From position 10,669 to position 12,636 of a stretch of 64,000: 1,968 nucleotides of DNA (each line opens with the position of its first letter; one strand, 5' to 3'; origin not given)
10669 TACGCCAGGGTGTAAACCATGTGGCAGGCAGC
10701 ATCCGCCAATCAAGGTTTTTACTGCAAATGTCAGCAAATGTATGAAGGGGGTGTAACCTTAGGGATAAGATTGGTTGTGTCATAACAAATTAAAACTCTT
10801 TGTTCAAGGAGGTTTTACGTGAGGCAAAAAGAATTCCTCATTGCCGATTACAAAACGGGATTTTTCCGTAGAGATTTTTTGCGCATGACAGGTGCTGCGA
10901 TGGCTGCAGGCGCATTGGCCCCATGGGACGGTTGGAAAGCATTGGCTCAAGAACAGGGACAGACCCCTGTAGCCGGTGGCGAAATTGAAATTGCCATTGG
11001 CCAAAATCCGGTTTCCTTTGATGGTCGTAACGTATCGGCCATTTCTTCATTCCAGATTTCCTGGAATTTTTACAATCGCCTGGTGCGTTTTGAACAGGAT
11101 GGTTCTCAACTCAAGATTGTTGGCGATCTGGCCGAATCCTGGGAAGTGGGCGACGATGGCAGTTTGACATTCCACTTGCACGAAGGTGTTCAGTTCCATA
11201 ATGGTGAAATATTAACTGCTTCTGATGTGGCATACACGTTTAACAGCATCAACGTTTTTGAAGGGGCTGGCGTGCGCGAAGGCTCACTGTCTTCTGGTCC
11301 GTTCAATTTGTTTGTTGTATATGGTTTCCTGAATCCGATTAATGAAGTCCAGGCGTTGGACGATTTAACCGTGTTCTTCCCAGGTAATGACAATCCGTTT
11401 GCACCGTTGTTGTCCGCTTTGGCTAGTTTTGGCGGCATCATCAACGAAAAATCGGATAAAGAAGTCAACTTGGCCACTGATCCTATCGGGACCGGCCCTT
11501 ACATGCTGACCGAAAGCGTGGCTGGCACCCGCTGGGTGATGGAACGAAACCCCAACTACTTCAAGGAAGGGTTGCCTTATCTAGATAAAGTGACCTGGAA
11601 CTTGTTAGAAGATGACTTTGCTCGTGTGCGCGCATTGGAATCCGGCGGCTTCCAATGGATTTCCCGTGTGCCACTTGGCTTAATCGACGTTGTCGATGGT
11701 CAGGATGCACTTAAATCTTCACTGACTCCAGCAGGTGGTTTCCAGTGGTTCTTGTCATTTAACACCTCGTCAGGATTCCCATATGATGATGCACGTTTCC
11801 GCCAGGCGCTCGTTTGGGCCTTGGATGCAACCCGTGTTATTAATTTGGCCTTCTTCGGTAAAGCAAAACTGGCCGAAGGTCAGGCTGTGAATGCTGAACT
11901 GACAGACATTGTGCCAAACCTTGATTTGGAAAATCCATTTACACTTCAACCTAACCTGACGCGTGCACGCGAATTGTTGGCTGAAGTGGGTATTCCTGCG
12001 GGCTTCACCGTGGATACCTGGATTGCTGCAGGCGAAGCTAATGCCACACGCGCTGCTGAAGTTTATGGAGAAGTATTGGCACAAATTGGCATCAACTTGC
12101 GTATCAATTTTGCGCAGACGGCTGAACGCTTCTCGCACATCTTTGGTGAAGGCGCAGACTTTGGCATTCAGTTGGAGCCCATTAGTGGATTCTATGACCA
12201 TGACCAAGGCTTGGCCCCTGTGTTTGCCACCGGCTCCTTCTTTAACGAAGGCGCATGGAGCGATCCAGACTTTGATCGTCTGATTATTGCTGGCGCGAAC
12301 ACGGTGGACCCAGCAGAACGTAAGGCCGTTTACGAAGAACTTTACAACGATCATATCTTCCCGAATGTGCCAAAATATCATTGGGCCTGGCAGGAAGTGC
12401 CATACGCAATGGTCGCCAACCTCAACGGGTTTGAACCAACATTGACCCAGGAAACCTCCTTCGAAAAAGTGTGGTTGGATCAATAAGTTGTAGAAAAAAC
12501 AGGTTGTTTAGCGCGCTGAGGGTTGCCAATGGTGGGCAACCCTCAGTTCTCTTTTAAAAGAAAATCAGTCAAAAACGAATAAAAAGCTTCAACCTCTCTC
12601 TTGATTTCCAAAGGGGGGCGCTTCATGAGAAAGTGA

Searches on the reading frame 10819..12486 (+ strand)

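Call 75: search_protein_families(library=pfam, proteins=[window:10819-12486:+], max_evalue=0.00001)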
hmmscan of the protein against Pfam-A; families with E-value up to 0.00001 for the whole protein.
window:10819-12486:+ (555 aa): 1 family
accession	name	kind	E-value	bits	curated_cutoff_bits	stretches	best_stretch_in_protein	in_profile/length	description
PF00496.27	SBP_bac_5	-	1.8e-63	215.3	32.4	1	99-456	1-347/368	Bacterial extracellular solute-binding proteins, family 5 Middle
